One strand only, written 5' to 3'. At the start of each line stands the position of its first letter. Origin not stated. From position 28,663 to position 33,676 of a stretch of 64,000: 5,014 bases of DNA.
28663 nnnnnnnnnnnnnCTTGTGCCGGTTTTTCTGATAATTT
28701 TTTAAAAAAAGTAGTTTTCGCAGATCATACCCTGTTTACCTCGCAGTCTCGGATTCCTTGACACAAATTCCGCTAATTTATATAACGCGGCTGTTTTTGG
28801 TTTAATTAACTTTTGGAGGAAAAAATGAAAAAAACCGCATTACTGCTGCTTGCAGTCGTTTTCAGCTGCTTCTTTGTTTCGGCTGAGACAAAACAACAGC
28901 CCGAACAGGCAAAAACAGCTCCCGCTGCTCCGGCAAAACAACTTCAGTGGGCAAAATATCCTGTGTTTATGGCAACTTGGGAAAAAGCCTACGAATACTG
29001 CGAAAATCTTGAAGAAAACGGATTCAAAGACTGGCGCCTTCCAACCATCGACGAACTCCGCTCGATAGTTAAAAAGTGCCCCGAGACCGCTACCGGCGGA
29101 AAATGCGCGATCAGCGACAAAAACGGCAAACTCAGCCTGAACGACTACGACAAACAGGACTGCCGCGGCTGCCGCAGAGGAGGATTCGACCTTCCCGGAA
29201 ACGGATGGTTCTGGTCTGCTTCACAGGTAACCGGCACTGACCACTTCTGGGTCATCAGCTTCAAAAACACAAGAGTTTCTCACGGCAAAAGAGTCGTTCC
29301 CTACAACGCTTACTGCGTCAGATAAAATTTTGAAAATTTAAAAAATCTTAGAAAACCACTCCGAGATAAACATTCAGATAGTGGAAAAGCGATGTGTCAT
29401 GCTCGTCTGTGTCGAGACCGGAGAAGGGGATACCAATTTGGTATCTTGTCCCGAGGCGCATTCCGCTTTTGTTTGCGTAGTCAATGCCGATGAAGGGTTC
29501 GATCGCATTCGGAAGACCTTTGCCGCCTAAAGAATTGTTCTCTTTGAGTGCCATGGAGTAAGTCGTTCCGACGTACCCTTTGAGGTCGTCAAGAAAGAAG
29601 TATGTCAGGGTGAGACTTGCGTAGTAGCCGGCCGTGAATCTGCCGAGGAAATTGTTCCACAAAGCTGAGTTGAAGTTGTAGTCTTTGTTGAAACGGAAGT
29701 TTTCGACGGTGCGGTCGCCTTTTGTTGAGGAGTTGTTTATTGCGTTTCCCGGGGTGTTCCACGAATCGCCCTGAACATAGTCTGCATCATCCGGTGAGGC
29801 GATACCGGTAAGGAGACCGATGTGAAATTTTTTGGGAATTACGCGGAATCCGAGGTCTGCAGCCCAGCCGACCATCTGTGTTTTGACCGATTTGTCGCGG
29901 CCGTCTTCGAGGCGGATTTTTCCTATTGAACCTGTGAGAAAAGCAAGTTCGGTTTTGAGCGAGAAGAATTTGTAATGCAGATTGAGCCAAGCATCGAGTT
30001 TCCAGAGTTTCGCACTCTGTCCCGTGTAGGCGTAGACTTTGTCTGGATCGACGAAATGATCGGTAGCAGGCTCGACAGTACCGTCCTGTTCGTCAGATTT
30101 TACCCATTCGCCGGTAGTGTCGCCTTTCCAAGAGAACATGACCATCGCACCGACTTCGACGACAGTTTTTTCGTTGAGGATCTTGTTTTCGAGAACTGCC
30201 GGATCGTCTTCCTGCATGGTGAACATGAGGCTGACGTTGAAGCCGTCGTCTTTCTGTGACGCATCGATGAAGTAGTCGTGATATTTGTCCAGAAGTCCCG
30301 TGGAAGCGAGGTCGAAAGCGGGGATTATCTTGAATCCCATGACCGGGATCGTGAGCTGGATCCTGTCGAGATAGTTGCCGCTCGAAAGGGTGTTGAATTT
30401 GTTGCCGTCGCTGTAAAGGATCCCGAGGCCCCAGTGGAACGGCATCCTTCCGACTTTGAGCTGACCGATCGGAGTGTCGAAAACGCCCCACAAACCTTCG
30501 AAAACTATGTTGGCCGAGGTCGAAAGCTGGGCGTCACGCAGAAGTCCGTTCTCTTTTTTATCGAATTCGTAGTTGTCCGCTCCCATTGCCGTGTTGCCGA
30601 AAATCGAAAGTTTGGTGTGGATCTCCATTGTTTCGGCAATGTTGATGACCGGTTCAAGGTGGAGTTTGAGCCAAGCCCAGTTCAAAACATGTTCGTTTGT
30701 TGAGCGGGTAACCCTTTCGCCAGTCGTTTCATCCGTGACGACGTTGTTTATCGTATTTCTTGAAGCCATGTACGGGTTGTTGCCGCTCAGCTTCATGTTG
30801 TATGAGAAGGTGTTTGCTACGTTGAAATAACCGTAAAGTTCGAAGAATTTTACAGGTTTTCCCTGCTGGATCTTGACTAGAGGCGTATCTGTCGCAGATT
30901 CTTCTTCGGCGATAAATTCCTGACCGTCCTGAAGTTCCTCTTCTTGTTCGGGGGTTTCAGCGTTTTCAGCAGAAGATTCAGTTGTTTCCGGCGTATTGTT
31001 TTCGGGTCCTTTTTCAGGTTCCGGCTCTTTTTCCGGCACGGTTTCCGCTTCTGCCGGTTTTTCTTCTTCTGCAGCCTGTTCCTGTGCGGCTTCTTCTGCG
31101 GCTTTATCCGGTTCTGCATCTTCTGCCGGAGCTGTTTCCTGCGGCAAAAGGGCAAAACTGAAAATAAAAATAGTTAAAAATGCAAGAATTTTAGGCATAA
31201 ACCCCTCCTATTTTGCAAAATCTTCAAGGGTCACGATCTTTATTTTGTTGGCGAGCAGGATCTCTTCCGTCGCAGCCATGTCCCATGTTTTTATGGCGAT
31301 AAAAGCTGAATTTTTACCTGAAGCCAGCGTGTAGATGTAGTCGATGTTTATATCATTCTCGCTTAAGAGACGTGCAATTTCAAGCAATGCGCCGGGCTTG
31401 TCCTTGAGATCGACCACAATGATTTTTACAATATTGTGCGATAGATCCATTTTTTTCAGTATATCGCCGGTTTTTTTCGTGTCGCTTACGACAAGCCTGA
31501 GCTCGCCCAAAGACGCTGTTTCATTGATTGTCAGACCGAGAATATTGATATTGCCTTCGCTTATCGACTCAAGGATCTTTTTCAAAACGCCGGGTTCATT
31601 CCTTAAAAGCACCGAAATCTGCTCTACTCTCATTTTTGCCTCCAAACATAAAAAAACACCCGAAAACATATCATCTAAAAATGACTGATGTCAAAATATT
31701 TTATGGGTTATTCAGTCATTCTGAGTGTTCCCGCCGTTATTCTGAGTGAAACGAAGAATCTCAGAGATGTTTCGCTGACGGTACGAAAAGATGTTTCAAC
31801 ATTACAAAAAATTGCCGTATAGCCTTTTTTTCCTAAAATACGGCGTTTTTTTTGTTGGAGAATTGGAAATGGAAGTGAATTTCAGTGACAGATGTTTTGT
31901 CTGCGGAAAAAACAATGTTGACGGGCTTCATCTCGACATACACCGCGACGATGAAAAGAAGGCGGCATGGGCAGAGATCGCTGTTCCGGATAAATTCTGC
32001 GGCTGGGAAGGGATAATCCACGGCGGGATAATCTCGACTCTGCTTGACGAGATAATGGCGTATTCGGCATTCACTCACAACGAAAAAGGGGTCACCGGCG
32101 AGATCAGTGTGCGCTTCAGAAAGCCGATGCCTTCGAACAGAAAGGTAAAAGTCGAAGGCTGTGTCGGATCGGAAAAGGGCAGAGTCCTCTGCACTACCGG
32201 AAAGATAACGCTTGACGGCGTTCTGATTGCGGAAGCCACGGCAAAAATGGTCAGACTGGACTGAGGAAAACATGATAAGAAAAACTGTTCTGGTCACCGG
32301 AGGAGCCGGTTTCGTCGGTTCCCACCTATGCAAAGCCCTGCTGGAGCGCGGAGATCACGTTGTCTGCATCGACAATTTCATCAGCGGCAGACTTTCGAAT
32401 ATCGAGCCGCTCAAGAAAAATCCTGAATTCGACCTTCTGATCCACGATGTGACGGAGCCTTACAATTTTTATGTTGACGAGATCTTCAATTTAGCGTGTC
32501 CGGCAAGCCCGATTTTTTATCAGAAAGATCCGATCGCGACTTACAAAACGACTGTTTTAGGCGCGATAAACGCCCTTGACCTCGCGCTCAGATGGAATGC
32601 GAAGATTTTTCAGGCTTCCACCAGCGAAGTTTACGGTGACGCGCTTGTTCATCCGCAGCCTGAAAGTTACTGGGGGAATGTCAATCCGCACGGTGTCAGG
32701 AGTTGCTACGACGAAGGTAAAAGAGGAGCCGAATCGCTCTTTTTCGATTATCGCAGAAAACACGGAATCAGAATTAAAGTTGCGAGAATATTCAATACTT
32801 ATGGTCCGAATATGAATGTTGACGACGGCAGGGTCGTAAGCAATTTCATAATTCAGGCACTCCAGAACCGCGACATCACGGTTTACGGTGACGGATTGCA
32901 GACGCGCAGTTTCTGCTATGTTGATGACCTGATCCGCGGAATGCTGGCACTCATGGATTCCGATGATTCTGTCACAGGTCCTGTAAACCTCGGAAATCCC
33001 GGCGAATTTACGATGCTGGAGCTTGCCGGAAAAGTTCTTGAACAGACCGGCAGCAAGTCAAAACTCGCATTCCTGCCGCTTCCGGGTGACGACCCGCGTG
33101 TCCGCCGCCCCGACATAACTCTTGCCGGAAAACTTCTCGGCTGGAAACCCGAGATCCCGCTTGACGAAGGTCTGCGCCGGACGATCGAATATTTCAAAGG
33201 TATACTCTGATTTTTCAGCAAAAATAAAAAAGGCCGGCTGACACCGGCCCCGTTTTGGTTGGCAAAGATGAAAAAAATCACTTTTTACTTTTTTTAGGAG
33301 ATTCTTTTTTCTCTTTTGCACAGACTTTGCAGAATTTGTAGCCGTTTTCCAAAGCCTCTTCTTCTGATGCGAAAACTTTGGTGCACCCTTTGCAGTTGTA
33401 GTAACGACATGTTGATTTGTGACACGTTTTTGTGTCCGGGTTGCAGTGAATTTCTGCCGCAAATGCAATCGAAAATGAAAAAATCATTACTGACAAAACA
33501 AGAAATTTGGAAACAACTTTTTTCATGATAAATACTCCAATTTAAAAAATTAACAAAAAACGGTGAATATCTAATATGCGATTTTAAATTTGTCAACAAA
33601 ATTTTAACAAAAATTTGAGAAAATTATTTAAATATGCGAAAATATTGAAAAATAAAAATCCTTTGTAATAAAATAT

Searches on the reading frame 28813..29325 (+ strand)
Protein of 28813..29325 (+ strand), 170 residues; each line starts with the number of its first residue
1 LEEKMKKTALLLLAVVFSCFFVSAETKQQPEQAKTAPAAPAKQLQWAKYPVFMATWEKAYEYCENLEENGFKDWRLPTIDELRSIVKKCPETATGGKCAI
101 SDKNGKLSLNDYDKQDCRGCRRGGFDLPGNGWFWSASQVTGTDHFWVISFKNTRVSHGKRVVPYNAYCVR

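Call 6: search_protein_families(library=pfam, proteins=[window:28813-29325:+], max_evalue=0.01)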
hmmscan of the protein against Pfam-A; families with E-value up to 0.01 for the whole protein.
window:28813-29325:+ (170 aa): 1 family
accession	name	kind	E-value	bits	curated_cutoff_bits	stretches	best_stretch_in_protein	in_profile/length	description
PF07603.17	Lcl_C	-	1.8e-16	60.9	34.9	1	42-170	8-117/117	Lcl C-terminal domain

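Call 7: search_protein_families(library=ncbifam, proteins=[window:28813-29325:+], max_evalue=0.01)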
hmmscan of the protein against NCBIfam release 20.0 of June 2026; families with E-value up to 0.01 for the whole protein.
window:28813-29325:+ (170 aa): 4 families
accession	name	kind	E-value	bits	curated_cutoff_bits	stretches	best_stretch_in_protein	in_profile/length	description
NF047763.1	LIC_10572_fam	equivalog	4.6e-05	23.5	200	0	122-170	157-205/205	LIC_10572 family protein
TIGR04344.1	ovoA_Nterm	equivalog_domain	0.00027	19.9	400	1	30-146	278-391/444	5-histidylcysteine sulfoxide synthase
NF052322.1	FimD_tip_adhes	equivalog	0.0011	17.8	170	1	56-86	579-611/664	fimbrial tip adhesin FimD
NF047850.1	Lsa25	exception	0.0026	17.6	260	1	50-87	109-146/207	surface adhesin Lsa25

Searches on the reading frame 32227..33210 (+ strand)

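Call 6: search_protein_families(library=pfam, proteins=[window:32227-33210:+], max_evalue=0.01)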
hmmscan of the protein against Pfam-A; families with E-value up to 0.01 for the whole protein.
window:32227-33210:+ (327 aa): 7 families
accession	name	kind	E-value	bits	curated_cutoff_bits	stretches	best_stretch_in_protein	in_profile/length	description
PF01370.27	Epimerase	-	3.6e-46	158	20.9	1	21-256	1-240/240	NAD dependent epimerase/dehydratase family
PF16363.11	GDP_Man_Dehyd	-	3.8e-45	155.2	27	1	22-319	1-332/332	GDP-mannose 4,6 dehydratase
PF01073.25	3Beta_HSD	-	4.9e-06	26.2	22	1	22-235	1-221/280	3-beta hydroxysteroid dehydrogenase/isomerase family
PF07993.18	NAD_binding_4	-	7.6e-06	25.7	20.1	0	23-45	1-23/258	Male sterility protein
PF04321.23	RmlD_sub_bind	-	8.1e-06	25.6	27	1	20-278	2-235/287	RmlD substrate binding domain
PF00106.31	adh_short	-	0.0068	16.4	26.6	1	19-75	1-58/195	short chain dehydrogenase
PF02719.21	Polysacc_synt_2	-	0.0095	15.6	20.2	0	21-60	1-40/293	Polysaccharide biosynthesis protein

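Call 7: search_protein_families(library=ncbifam, proteins=[window:32227-33210:+], max_evalue=0.01)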
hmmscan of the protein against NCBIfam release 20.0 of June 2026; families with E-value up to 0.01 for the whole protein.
window:32227-33210:+ (327 aa): 34 families (the best 25 are shown)
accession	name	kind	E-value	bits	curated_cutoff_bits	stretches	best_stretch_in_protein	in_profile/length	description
TIGR01181.1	dTDP_gluc_dehyt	equivalog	4.2e-34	118.1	365.1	1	21-323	2-311/321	dTDP-glucose 4,6-dehydratase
TIGR04180.1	EDH_00030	hypoth_equivalog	4.9e-31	107.9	475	1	21-280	1-262/297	NAD-dependent 4,6-dehydratase LegB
NF008872.0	PRK11908.1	equivalog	4.3e-27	95.1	294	1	19-325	2-337/349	bifunctional UDP-4-keto-pentose/UDP-xylose synthase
NF005998.1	PRK08125.1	equivalog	8.2e-23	80.6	777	1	17-323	314-649/649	bifunctional UDP-4-amino-4-deoxy-L-arabinose formyltransferase/UDP-glucuronic acid oxidase ArnA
TIGR01179.1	galE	equivalog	4.3e-22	78.4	262.3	1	21-314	2-316/332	UDP-glucose 4-epimerase GalE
NF007582.0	PRK10217.1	equivalog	7.7e-19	68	698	1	19-323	2-331/355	dTDP-glucose 4,6-dehydratase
NF007490.0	PRK10084.1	subfamily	2.2e-17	63.1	649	1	21-323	3-334/361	dTDP-glucose 4,6-dehydratase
TIGR02197.1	heptose_epim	equivalog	1.7e-16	60.3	274.6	1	21-287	1-273/316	ADP-glyceromanno-heptose 6-epimerase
NF011728.1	PRK15181.1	equivalog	5.9e-16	58.4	760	1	17-323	14-337/348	Vi polysaccharide biosynthesis UDP-N-acetylglucosaminuronic acid C-4 epimerase TviC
NF047922.1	GDPFucSynFcl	equivalog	6e-15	55.5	500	1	174-323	147-301/308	GDP-L-fucose synthase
TIGR02622.1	CDP_4_6_dhtase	equivalog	5.4e-11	42.2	278.45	1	18-324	4-331/352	CDP-glucose 4,6-dehydratase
NF007956.0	PRK10675.1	subfamily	6.7e-11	41.9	394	1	20-314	2-320/338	UDP-glucose 4-epimerase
NF047837.1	UDPAcbARedWbcJ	equivalog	2.8e-09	36.3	500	1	160-279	102-220/372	UDP-2-acetamido-2,6-beta-L-arabino-hexul-4-ose reductase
TIGR01777.1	yfcH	hypoth_equivalog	3.2e-09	36.8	207.35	2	21-48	1-28/292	TIGR01777 family oxidoreductase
NF041015.1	UDPsulfquin_syn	equivalog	6e-09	35.3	575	1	201-245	236-280/384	UDP-sulfoquinovose synthase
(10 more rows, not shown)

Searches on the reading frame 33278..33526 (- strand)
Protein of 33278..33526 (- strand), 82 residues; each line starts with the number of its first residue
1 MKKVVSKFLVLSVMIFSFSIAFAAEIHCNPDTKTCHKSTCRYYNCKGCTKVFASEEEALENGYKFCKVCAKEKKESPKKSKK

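Call 6: search_protein_families(library=pfam, proteins=[window:33278-33526:-], max_evalue=0.01)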
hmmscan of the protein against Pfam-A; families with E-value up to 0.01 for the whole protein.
window:33278-33526:- (82 aa): 0 families

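Call 7: search_protein_families(library=ncbifam, proteins=[window:33278-33526:-], max_evalue=0.01)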
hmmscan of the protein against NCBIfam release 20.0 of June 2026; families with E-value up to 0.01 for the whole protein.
window:33278-33526:- (82 aa): 1 family
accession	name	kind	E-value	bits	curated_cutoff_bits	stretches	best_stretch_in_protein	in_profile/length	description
NF009148.0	PRK12496.1-5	equivalog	0.0045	16.8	243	1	27-80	110-156/163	hypothetical protein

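Call 17: search_protein_families(library=padloc, proteins=[window:33278-33526:-], max_evalue=0.1)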
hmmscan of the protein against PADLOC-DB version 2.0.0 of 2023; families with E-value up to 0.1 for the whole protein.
window:33278-33526:- (82 aa): 0 families

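Call 18: search_protein_families(library=phrogs, proteins=[window:33278-33526:-], max_evalue=0.01)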
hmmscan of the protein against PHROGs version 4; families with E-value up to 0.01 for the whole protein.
window:33278-33526:- (82 aa): 0 families
